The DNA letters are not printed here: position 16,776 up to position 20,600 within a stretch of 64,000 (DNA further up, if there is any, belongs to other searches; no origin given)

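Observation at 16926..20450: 1174-aa membrane protein with huge extracytoplasmic domain and carbohydrate-binding-like module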

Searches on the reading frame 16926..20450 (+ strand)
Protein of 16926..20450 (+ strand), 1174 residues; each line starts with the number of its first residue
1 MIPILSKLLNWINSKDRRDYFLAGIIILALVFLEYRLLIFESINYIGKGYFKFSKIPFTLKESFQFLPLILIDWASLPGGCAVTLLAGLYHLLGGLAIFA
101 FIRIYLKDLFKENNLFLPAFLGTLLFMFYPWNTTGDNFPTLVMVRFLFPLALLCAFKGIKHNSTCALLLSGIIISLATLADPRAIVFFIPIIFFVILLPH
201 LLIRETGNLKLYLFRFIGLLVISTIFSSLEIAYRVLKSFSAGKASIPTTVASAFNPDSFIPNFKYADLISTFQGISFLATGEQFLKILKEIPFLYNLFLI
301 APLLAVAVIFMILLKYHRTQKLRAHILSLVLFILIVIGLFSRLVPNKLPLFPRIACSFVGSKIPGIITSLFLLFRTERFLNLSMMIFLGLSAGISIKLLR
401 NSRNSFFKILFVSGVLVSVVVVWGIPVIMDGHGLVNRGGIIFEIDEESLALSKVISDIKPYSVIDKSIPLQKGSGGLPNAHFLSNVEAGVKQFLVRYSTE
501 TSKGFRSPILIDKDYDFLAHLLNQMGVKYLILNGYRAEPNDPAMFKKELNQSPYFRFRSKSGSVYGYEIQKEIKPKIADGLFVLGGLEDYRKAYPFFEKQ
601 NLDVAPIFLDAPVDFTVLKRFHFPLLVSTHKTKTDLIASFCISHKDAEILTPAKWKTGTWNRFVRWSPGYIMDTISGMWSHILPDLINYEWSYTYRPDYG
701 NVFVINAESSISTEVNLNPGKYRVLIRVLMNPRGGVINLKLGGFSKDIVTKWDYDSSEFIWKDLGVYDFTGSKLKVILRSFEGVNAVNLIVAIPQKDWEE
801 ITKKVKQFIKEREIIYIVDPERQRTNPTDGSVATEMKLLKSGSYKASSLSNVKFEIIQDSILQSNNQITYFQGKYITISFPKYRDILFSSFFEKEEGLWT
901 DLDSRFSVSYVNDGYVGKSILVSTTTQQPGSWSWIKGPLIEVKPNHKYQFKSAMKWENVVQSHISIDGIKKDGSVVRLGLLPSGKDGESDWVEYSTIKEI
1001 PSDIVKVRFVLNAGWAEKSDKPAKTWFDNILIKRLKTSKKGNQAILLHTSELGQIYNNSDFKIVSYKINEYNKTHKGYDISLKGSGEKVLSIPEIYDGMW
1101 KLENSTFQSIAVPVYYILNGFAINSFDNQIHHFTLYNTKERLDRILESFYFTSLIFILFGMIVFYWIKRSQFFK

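Call 5: search_protein_families(library=pfam, proteins=[window:16926-20450:+], max_evalue=0.01)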
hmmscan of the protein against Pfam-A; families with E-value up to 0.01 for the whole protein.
window:16926-20450:+ (1174 aa): 1 family
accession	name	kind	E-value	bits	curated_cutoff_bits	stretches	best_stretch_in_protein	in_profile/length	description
PF13231.12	PMT_2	-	0.00045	20.9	26.1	1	85-224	26-156/160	Dolichyl-phosphate-mannose-protein mannosyltransferase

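Call 6: search_protein_families(library=ncbifam, proteins=[window:16926-20450:+], max_evalue=0.01)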
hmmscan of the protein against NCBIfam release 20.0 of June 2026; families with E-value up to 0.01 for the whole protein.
window:16926-20450:+ (1174 aa): 0 families

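Call 7: search_solved_structures(query=window:16926-20447:+, max_evalue=10, show_alignments=2)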
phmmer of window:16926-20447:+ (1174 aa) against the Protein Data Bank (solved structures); distinct sequences matched with E-value up to 10: 0.

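Call 8: find_homologous_proteins(query=window:16926-20447:+)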
Query window:16926-20447:+ (1174 aa): 3 proteins with E <= 0.001 among 8000 candidates.
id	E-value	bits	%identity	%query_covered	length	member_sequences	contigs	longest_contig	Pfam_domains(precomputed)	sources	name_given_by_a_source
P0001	0.0e+0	2401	100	91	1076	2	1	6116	-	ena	-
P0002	4.0e-18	83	24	40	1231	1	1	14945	-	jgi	-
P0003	2.6e-4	37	26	11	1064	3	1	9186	-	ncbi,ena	-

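Call 15: search_protein_representatives(protein=window:16926-20447:+)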
Query: 1174 residues. Proteins with E-value up to 0.001 (for the whole library): 399; up to 1e-10: 158; up to 1e-30: 41. The best 150 are listed.
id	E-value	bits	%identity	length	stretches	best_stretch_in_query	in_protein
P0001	0.0e+00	2400.6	100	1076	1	1-1069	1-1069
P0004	1.8e-229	781.2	40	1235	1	18-1168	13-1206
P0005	1.8e-199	681.8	36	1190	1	25-1168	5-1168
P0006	3.7e-170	584.7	37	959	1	273-1164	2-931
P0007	1.9e-153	529.4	34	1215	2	387-1128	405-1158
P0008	1.1e-85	305.0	29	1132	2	26-818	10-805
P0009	4.0e-82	293.1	28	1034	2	26-816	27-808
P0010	1.9e-80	287.6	30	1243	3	509-821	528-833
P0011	1.8e-74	267.8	28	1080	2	23-846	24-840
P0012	2.7e-74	267.2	28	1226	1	75-1159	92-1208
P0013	3.1e-72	260.4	28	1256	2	20-830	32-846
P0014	9.6e-62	225.6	38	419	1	403-735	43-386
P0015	3.9e-59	217.0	29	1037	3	491-824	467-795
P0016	1.2e-57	212.0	25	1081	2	71-826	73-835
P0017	6.0e-57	209.8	30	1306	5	898-1159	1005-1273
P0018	1.1e-52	195.6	27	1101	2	22-810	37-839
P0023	2.2e-42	161.5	25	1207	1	89-1165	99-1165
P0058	4.2e-24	101.0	30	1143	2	915-1037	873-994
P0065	5.8e-21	90.6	26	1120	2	884-1138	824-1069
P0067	2.2e-20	88.6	30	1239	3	900-1037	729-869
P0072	1.1e-18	83.1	26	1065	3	918-1173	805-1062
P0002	1.3e-18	82.8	25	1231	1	549-1161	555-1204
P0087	8.9e-17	76.7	27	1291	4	884-1045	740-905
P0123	6.6e-13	63.9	34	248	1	918-1036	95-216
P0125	7.1e-13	63.8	35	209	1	923-1037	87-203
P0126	7.2e-13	63.8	39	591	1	919-1036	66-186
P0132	1.3e-12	62.9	37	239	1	918-1036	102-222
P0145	1.3e-11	59.6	40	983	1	919-1036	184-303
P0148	2.1e-11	58.9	34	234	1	873-1036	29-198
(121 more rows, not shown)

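Call 18: search_protein_families(library=pfam, alignment_id=A1, max_evalue=0.01)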
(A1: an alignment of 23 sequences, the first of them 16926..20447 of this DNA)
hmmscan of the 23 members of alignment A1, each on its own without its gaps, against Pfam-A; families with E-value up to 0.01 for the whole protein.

A. member 1, window:16926-20447:+ (1174 aa): 1 family
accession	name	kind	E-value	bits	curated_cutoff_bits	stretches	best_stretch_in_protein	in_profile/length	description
PF13231.12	PMT_2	-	0.00045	20.9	26.1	1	85-224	26-156/160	Dolichyl-phosphate-mannose-protein mannosyltransferase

B. families by the number of members that match (of 23 scanned): 8 families
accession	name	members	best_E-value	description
PF02018.23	CBM_4_9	9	2.1e-11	Carbohydrate binding domain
PF25275.1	Golvesin_C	5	2.7e-08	Golvesin C-terminal domain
PF24316.1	Tli3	1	9.3e-05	T6SS Tli3 immunity protein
PF22637.2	CBM_4_9_1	1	0.00022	BppA domain 1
PF13231.12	PMT_2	1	0.00045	Dolichyl-phosphate-mannose-protein mannosyltransferase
PF16871.11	DUF5077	1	0.0034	Domain of unknown function (DUF5077)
PF07657.19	MNNL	1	0.006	N terminus of Notch ligand C2-like domain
PF20176.3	DUF6541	1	0.0092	Family of unknown function (DUF6541)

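Call 19: search_solved_structures(query=A1, max_evalue=1, show_alignments=2)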
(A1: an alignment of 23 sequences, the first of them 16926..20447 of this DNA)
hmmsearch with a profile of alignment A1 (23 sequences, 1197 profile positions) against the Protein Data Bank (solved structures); distinct sequences matched with E-value up to 1: 8.
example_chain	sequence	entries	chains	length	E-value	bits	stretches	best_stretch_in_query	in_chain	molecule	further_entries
1gui_A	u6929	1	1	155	0.0022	18.8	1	894-1036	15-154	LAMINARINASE 16A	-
7bmh_A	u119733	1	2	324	0.044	14.5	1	286-431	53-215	Opsin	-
8zdo_v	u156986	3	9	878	0.068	13.9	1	982-1037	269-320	Central fiber protein (gp20)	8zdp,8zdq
7a6h_D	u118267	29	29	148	0.24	12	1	757-823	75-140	DNA-directed RNA polymerase III subunit RPC9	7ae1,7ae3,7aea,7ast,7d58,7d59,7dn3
6s3l_G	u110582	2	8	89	0.38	11.4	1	274-339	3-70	Flagellar biosynthetic protein FliQ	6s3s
1ri9_A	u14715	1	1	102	0.38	11.4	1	900-952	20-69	FYN-binding protein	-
7znu_A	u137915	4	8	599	0.53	10.9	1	149-204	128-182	Beta-(1-->2)glucan export ATP-binding/permease protein NdvA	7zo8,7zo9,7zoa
8z5s_4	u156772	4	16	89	0.85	10.2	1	276-342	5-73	Flagellar biosynthetic protein FliQ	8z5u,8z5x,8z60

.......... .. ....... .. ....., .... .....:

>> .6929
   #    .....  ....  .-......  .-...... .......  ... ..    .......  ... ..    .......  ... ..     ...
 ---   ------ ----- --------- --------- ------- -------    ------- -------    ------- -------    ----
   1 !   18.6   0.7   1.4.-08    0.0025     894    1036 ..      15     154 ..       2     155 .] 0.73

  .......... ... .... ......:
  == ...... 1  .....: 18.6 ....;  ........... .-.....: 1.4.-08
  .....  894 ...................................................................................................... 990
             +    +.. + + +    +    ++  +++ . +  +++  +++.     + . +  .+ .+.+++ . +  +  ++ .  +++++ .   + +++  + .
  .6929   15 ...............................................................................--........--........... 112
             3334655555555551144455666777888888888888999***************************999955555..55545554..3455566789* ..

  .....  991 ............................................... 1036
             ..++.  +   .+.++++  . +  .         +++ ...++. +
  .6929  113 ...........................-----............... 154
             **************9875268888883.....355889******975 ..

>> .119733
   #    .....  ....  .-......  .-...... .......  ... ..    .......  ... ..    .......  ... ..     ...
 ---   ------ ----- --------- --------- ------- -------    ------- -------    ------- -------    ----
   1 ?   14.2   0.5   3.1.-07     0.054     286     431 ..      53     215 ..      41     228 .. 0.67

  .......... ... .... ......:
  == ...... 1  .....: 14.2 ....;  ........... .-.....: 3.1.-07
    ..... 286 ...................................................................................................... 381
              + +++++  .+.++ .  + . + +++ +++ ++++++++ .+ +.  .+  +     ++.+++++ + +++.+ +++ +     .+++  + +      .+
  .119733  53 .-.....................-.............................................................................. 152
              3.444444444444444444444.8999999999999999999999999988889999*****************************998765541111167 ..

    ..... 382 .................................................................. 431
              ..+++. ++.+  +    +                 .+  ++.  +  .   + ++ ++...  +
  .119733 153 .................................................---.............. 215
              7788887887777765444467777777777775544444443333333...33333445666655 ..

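Call 37: predict_structure(alignment_id=A2)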
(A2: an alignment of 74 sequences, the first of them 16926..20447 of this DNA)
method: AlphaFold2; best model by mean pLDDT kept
length: 1174 residues; sequences in the alignment: 74
mean_pLDDT: 89.5   pTM: 0.88
mean pLDDT of the five models: 89.5, 88.3, 88.4, 87.6, 86.5
residues with pLDDT >= 90: 807; 70-90: 285; 50-70: 69; < 50: 13
segments of 3 or more residues with pLDDT < 50: 1-3, 478-480
pLDDT, mean of each block of 10 residues (from residue 1): 59 82 96 93 85 65 70 81 86 96 96 95 96 86 94 97 92 93 95 97 88 96 91 76 78 92 95 94 92 92 86 78 94 97 95 89 85 95 96 93 89 94 92 69 75 79 70 59 69 93 86 94 94 80 91 96 94 93 97 96 96 93 97 97 96 91 96 92 94 95 97 96 98 97 96 96 97 96 98 98 97 95 86 91 90 72 71 79 77 80 89 86 95 93 94 96 97 97 95 93 97 95 95 74 87 84 94 85 97 94 93 96 96 94 87 87 83 54
secondary structure, 60 per line:
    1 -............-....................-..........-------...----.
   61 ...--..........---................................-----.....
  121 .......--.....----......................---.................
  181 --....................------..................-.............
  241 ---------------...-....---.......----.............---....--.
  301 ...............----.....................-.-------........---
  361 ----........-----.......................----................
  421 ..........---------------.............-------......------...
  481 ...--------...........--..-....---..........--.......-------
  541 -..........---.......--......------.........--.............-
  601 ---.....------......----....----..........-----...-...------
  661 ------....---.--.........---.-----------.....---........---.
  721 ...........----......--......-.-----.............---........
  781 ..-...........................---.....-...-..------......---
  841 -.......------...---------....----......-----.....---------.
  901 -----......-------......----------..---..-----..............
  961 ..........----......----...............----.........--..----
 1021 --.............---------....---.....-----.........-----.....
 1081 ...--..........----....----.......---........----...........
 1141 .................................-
elements in order (helices of 4 or more, strands of 3 or more residues): H2-13 H15-34 H36-45 H60-63 H66-75 H79-110 H116-127 H130-134 H139-160 H164-180 H183-202 H209-226 H228-240 H260-263 H268-273 H278-290 H294-297 H300-315 H320-340 H350-357 H365-372 H378-400 H405-430 H446-458 E466-471 H478-483 H492-499 E500-502 H508-511 H515-524 E527-533 H542-551 E555-561 E564-569 E576-584 H587-599 E604-608 H615-620 E625-628 H633-642 E648-650 E667-670 H679-685 E701-705 E709-716 E720-731 E736-741 E744-749 E757-769 E773-782 E784-794 H795-810 E814-818 E832-837 E842-848 E855-857 E867-870 E875-880 E886-890 E906-911 E919-924 E947-970 E975-980 E985-999 E1004-1012 E1023-1035 E1045-1048 H1052-1056 E1062-1070 E1076-1083 E1086-1095 E1100-1103 E1108-1114 E1118-1125 E1130-1137 H1138-1173
